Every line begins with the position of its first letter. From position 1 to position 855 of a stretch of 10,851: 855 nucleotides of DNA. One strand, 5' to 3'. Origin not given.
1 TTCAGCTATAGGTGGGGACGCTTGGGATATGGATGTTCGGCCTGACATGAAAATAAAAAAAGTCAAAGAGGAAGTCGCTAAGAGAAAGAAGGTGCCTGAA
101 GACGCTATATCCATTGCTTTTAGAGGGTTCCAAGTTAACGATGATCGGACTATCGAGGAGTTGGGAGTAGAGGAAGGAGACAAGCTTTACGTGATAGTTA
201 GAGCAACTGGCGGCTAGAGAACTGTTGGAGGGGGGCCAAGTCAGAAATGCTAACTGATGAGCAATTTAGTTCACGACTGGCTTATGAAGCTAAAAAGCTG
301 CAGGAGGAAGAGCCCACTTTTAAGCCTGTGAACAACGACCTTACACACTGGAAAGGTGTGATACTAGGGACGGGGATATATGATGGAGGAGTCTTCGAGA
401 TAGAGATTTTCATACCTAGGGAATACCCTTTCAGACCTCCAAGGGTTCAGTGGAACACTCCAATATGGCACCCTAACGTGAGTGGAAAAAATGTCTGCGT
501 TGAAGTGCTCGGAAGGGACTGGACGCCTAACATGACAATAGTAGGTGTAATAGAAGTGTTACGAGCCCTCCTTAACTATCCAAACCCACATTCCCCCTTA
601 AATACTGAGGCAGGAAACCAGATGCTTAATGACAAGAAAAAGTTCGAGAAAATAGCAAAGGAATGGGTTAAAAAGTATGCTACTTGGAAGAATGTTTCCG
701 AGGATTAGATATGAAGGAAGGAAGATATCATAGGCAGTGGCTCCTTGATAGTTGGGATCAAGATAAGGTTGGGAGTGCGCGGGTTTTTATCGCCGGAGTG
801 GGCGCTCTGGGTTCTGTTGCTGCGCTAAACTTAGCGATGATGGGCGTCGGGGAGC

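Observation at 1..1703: Eukaryote-like ubiquitin-E2-E1 operon in an archaeon, with no E3 or JAB gene downstream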

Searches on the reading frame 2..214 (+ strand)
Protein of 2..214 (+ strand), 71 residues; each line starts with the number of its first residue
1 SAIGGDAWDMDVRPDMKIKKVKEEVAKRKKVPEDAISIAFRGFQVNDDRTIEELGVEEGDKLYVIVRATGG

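Call 3: search_protein_families(library=pfam, proteins=[window:2-214:+], max_evalue=0.01)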
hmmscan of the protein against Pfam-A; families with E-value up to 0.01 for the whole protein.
window:2-214:+ (71 aa): 2 families
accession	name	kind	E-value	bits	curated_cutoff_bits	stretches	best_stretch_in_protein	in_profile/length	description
PF00240.29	ubiquitin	-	3.4e-11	43.2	25.4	1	5-68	8-71/72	Ubiquitin family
PF11976.14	Rad60-SLD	-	5.8e-10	39.3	23.8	1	5-66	10-72/72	Ubiquitin-2 like Rad60 SUMO-like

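Call 4: search_protein_families(library=ncbifam, proteins=[window:2-214:+], max_evalue=0.01)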
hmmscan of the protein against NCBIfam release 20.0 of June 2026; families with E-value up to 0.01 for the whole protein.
window:2-214:+ (71 aa): 1 family
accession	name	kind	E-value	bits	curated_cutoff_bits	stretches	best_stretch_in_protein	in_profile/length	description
TIGR00601.1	rad23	equivalog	1.5e-05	24.4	207.3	1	7-66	12-74/381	UV excision repair protein Rad23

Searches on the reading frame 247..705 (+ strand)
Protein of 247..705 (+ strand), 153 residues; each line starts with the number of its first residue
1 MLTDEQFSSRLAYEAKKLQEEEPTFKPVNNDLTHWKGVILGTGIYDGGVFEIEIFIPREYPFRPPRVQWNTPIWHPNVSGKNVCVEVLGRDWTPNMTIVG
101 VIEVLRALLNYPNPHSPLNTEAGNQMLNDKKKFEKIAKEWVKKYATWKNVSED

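Call 3: search_protein_families(library=pfam, proteins=[window:247-705:+], max_evalue=0.01)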
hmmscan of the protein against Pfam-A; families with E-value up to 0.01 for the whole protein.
window:247-705:+ (153 aa): 1 family
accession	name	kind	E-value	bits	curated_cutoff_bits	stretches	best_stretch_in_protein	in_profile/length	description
PF00179.31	UQ_con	-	4.9e-36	123.8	27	1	14-140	5-139/140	Ubiquitin-conjugating enzyme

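Call 4: search_protein_families(library=ncbifam, proteins=[window:247-705:+], max_evalue=0.01)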
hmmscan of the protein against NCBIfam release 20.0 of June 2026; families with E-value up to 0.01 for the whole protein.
window:247-705:+ (153 aa): 0 families

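Call 24: find_encoding_contigs(protein=window:247-705:+, flank=6000, max_places=8)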
Protein window:247-705:+ (153 aa): 22 contigs read that carry it; 8 places shown.
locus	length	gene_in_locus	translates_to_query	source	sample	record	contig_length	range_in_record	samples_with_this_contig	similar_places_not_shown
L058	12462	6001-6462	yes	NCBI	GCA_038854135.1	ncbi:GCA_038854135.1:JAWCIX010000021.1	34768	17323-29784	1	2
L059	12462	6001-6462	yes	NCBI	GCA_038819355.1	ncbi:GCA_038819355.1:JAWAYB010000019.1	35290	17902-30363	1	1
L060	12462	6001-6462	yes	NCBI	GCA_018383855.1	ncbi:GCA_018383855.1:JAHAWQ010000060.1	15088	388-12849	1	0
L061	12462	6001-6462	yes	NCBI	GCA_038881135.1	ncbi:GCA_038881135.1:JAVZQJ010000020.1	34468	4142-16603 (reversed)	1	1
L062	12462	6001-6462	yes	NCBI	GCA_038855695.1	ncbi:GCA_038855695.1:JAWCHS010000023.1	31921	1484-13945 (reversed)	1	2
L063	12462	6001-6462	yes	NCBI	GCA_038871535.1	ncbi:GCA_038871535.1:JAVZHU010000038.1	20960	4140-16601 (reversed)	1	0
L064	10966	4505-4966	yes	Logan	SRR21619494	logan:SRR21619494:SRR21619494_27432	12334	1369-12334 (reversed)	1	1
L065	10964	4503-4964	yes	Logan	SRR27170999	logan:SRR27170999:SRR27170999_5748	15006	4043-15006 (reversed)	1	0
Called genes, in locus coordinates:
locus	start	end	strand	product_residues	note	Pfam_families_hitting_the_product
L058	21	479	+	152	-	PF13404:HTH_AsnC-type, PF13412:HTH_24, PF18024:HTH_50 (faint), PF13545:HTH_Crp_2 (faint), PF01037:AsnC_trans_reg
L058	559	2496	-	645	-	-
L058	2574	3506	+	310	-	PF00294:PfkB, PF01256:Carb_kinase (weak), PF08543:Phos_pyr_kin, PF25270:Khk (weak)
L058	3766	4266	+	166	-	PF03358:FMN_red, PF12682:Flavodoxin_4 (faint), PF12641:Flavodoxin_3 (faint), PF12724:Flavodoxin_5 (faint)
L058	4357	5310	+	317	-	PF02445:NadA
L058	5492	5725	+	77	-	PF14446:Prok-RING_1, PF13639:zf-RING_2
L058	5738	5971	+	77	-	PF00240:ubiquitin, PF11976:Rad60-SLD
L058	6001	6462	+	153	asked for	PF00179:UQ_con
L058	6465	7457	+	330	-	PF00899:ThiF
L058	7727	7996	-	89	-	-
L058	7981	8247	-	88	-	PF05168:HEPN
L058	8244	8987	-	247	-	PF01909:NTP_transf_2, PF18765:Polbeta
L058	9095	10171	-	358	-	-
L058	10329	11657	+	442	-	PF00464:SHMT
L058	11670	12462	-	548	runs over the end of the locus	PF06418:CTP_synth_N, PF00117:GATase, PF07722:Peptidase_C26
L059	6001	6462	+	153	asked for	PF00179:UQ_con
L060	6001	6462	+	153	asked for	PF00179:UQ_con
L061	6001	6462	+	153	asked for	PF00179:UQ_con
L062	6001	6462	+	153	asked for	PF00179:UQ_con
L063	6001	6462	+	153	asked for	PF00179:UQ_con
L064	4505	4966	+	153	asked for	PF00179:UQ_con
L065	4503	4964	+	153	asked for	PF00179:UQ_con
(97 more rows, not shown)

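Call 28: search_solved_structures(query=window:247-705:+, max_evalue=1e-10, show_alignments=1)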
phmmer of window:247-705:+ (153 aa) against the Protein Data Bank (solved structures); distinct sequences matched with E-value up to 1e-10: 258 (the best 60 are shown).
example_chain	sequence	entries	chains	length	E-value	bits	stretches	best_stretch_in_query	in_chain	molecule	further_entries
8j1r_C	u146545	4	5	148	1.2e-30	109.6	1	8-145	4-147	Ubiquitin-conjugating enzyme E2 4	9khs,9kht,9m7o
7xed_A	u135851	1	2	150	1.8e-30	109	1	8-145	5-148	UBC core domain-containing protein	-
4x57_A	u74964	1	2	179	2.3e-30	108.7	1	8-145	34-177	Ubiquitin-conjugating enzyme E2 8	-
5aie_B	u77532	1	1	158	2.5e-30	108.6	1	7-145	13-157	UBIQUITIN-CONJUGATING ENZYME E2 4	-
1qcq_A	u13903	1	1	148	3.2e-30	108.2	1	8-145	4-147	PROTEIN (UBIQUITIN CONJUGATING ENZYME)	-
8grm_P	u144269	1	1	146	4.5e-30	107.8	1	24-145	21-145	UbcH5b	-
8vk8_A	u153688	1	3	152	4.7e-30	107.7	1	24-145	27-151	Ubiquitin-conjugating enzyme E2 D2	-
2oxq_A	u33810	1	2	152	4.7e-30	107.7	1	10-145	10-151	Ubiquitin-conjugating enzyme E2D 1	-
6ttu_D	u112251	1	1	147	5.8e-30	107.4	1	25-145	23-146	Ubiquitin-conjugating enzyme E2 D2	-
6w7z_A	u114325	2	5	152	6e-30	107.3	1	25-145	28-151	Ubiquitin-conjugating enzyme E2 D2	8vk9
9b55_A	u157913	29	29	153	1.9e-29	105.7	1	24-146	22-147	Ubiquitin-conjugating enzyme E2 4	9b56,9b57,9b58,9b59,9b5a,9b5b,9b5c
8grq_N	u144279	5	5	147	2.1e-29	105.6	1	23-145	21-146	Ubiquitin-conjugating enzyme E2D 3 (UBC4/5 homolog, yeast), isoform CRA_a | Ubiquitin-conjugating enzyme E2 D3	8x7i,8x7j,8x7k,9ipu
4ii2_C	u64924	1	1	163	2.5e-29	105.3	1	24-146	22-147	Ubiquitin-conjugating enzyme E2 4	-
6t7f_B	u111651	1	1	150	2.9e-29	105.1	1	25-145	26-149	Ubiquitin-conjugating enzyme E2 D3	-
7bol_A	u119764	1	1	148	4e-29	104.7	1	24-145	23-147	Ubiquitin-conjugating enzyme E2 D2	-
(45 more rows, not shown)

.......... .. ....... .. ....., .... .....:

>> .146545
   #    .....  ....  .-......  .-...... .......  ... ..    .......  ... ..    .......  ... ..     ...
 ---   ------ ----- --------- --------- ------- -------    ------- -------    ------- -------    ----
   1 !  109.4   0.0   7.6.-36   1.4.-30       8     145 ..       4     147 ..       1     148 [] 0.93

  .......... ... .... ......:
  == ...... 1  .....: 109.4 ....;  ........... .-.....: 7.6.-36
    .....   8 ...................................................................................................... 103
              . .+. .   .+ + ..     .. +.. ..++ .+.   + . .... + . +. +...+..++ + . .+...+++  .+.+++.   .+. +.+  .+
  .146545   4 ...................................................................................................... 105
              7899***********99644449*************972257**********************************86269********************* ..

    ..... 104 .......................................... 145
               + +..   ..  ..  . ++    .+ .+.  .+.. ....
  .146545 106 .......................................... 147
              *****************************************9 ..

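Call 29: search_solved_structures(query=L058:5738-5968:+, max_evalue=0.001, show_alignments=1)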
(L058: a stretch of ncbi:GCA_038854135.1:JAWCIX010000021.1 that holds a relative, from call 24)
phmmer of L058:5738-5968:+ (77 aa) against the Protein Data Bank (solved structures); distinct sequences matched with E-value up to 0.001: 348 (the best 60 are shown).
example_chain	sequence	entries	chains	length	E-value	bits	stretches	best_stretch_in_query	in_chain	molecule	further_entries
8pql_U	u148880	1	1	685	8.9e-68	225.6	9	6-77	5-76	Ubiquitin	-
8pql_E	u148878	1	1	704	1.2e-67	225.1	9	6-77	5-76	Polyubiquitin-C,Nucleotide exchange factor SIL1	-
8q7r_U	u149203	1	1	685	2.8e-67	224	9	6-77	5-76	Ubiquitin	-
5b83_A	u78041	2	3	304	5.1e-31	109.1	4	6-77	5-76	tetra ubiquitin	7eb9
7yui_A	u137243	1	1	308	5.3e-31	109.1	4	6-77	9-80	Polyubiquitin-C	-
5h07_A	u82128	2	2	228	3.8e-23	84.1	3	6-77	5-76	Polyubiquitin-C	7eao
2w9n_A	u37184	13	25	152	5.6e-15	58.3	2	6-77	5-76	UBIQUITIN | Polyubiquitin-C | Polyubiquitin-B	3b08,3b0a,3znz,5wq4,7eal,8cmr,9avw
2zvn_A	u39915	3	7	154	5.7e-15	58.2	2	6-77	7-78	UBC protein | Ubiquitin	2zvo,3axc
4ksl_D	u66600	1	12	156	5.8e-15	58.2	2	6-77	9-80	Polyubiquitin-C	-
7tv4_C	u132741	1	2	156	6.1e-15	58.2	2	6-77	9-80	Polyubiquitin-C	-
4zqs_A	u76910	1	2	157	6.2e-15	58.1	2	6-77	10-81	ubiquitin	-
6n5m_A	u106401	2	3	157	6.3e-15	58.1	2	6-77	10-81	Polyubiquitin-C | Ubiquitin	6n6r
3u30_A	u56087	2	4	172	9.4e-15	57.6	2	6-77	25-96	linear di-ubiquitin | Di-Ubiquitin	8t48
6kbe_G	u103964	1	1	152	1.7e-14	56.8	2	6-77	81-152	Polyubiquitin-C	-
2y5b_B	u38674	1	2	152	2e-14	56.5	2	6-77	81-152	UBIQUITIN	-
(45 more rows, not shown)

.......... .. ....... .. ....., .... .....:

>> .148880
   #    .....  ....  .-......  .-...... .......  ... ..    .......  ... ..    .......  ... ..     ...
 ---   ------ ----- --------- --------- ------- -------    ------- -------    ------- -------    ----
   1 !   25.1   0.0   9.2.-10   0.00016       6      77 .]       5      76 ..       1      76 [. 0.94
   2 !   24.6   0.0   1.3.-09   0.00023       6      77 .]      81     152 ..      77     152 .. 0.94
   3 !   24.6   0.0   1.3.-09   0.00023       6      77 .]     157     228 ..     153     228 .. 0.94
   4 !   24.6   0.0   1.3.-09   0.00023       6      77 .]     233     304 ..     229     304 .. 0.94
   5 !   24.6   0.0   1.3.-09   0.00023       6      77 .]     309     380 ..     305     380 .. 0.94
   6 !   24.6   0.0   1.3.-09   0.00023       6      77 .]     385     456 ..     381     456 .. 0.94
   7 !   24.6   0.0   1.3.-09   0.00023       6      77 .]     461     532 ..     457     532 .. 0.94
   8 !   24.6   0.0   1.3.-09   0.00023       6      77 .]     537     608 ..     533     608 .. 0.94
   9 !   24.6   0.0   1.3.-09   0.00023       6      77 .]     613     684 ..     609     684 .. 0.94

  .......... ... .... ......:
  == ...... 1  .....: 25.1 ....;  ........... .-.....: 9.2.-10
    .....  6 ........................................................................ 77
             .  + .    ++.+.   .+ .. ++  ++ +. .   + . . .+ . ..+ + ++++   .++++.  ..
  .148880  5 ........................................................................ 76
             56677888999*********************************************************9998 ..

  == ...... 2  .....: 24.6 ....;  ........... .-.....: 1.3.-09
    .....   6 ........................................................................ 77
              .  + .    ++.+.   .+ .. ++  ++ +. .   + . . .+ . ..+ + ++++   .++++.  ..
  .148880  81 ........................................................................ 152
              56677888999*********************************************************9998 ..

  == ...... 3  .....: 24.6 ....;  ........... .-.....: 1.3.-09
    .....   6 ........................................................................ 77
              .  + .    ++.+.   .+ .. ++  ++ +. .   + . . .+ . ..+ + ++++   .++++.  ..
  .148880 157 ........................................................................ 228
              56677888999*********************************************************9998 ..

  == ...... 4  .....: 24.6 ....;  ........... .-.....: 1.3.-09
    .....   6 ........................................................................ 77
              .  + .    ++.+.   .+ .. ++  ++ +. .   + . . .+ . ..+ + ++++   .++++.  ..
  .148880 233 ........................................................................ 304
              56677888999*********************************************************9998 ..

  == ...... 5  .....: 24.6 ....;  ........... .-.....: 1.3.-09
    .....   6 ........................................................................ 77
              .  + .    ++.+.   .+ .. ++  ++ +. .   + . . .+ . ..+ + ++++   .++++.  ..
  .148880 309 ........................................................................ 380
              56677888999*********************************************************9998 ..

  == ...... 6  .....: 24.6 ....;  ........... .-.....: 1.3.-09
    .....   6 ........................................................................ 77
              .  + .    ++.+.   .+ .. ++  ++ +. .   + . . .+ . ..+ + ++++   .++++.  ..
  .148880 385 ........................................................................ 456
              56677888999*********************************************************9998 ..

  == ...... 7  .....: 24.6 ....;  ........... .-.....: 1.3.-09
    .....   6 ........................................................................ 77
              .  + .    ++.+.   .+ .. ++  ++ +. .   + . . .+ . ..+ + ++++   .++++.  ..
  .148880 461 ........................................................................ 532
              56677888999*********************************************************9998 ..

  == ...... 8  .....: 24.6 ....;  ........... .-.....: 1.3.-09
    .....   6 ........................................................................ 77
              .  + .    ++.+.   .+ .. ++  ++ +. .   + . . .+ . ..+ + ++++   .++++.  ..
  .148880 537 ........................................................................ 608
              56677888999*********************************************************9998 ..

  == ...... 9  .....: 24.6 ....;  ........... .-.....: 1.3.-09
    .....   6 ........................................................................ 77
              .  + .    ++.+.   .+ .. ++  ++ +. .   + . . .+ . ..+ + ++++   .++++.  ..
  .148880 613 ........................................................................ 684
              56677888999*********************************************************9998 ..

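Call 30: search_solved_structures(query=L058:5492-5722:+, max_evalue=1, show_alignments=2)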
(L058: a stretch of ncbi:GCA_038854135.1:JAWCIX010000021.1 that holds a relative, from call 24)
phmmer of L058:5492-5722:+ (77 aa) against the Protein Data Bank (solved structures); distinct sequences matched with E-value up to 1: 40.
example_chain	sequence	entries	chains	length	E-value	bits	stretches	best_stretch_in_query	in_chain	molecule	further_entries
2ep4_A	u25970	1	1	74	4.6e-08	36.1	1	21-69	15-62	RING finger protein 24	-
5d0m_C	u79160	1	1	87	3.6e-05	26.8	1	18-70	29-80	RING finger protein 165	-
5ulh_C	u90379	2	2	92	6.6e-05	26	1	19-70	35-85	E3 ubiquitin-protein ligase RNF165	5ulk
9n1f_A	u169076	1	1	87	9e-05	25.6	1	18-70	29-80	E3 ubiquitin-protein ligase ARK2C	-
9qal_A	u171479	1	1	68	9e-05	25.6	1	20-70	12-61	E3 ubiquitin-protein ligase ARK2C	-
5d0k_C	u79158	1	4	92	0.00016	24.7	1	19-70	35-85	RING finger protein 165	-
1iym_A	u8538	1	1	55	0.00019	24.5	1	23-68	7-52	EL5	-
5d0i_A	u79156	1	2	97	0.00023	24.3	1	20-70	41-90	RING finger protein 165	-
7p2k_A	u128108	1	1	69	0.00025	24.1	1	21-70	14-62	E3 ubiquitin-protein ligase Arkadia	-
7r70_A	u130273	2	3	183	0.00075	22.6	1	20-70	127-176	Ubiquitin,E3 ubiquitin-protein ligase RNF165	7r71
2kiz_A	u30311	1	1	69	0.00091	22.3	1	21-70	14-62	E3 ubiquitin-protein ligase Arkadia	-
9ozx_A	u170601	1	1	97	0.0036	20.5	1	23-72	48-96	E3 ubiquitin-protein ligase ZNRF3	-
9dx0_D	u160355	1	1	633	0.0048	20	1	23-64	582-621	Protein SEC13 homolog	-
2jrj_A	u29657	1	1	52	0.01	19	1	19-66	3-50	Ring finger and CHY zinc finger domain containing protein 1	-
5zbu_A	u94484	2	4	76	0.013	18.6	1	22-69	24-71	E3 ubiquitin-protein ligase RNF13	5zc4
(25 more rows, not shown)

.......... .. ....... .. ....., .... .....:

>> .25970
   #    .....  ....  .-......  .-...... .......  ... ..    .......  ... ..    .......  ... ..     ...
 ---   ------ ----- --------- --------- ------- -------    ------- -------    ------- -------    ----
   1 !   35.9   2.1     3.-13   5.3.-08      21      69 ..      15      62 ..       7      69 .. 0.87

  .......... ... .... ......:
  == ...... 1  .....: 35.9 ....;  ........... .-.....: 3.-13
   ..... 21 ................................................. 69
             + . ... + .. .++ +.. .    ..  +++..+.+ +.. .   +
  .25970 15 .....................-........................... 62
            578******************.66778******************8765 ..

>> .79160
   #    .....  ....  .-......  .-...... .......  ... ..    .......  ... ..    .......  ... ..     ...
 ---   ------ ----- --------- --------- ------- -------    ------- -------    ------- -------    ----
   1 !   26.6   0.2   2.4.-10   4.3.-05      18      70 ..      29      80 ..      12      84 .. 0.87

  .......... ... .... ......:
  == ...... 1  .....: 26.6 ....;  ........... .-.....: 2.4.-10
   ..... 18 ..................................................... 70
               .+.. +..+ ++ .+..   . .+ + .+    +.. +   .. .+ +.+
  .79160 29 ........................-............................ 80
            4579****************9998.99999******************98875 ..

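Call 33: search_protein_families(library=pfam, proteins=[L058:5492-5722:+, L058:5738-5968:+, L058:7727-7993:-], max_evalue=0.05)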
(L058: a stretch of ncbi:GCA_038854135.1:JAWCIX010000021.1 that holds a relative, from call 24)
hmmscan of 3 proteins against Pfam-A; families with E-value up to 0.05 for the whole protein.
L058:5492-5722:+ (77 aa): 20 families
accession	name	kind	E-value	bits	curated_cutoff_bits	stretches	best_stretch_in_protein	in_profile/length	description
PF14446.12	Prok-RING_1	-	2.1e-11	44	29.1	1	21-49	4-32/54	Prokaryotic RING finger family 1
PF13639.12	zf-RING_2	-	5.2e-08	33.5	27.3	1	23-66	2-44/44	Ring finger domain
PF02591.20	Zn_ribbon_9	-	6.5e-05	23.4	29.1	1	30-46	16-32/33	C4-type zinc ribbon domain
PF13248.11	Zn_ribbon_3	-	0.00029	20.6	27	0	60-74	3-17/26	zinc-ribbon domain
PF17123.11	zf-RING_11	-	0.00077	19.5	27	1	24-44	2-21/29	RING-like zinc finger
PF25143.1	Zn_ribbon_IFT122_C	-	0.0049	17.2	27.3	1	38-71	4-37/38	IFT122, C-terminal zinc ribbon domain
PF18551.6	TackOD1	-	0.0056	16.7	32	1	24-70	91-135/188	Thaumarchaeal output domain 1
PF21202.3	SLX1_C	-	0.0065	17.2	27.2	0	23-75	1-65/65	Structure-specific endonuclease subunit SLX1, C-terminal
PF07191.17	Zn_ribbon_6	-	0.0072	16.7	25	1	23-69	2-39/67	Double zinc ribbon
PF00684.25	DnaJ_CXXCXGXG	-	0.0075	17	32.7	1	24-66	1-48/65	DnaJ central domain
PF12773.13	DZR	-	0.011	16.3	27.3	0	23-48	14-35/45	Double zinc ribbon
PF17032.10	Zn_ribbon_15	-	0.013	16.7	28.9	1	24-71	24-64/73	zinc-ribbon family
PF24460.1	DUF7575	-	0.015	15.1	28.5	0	36-44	2-10/28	Domain of unknown function (DUF7575)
PF24463.1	DUF7577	-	0.016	15.3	28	0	36-45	1-10/27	Domain of unknown function (DUF7577)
PF17034.11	zinc_ribbon_16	-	0.017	15.8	27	1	38-69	89-120/125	Zinc-ribbon like family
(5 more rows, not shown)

L058:5738-5968:+ (77 aa): 4 families
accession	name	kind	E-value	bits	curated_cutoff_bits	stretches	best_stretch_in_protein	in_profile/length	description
PF00240.29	ubiquitin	-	1.9e-11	44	25.4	1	9-74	6-71/72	Ubiquitin family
PF11976.14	Rad60-SLD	-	2.1e-10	40.7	23.8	1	5-72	5-72/72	Ubiquitin-2 like Rad60 SUMO-like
PF18037.7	Ubiquitin_5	-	0.042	14.6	23.2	1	17-71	37-91/98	Ubiquitin-like domain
PF23326.1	UBL_UBAC1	-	0.044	14.1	27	0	2-33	13-43/109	UBAC1 UBL-like domain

L058:7727-7993:- (88 aa): 0 families

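Call 87: search_protein_families(library=padloc, proteins=[window:247-705:+, L058:5738-5968:+, L058:5492-5722:+], max_evalue=0.001)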
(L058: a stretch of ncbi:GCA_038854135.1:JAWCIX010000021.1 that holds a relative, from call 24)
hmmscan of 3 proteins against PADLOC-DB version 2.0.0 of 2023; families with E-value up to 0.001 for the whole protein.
window:247-705:+ (153 aa): 0 families

L058:5738-5968:+ (77 aa): 0 families

L058:5492-5722:+ (77 aa): 0 families
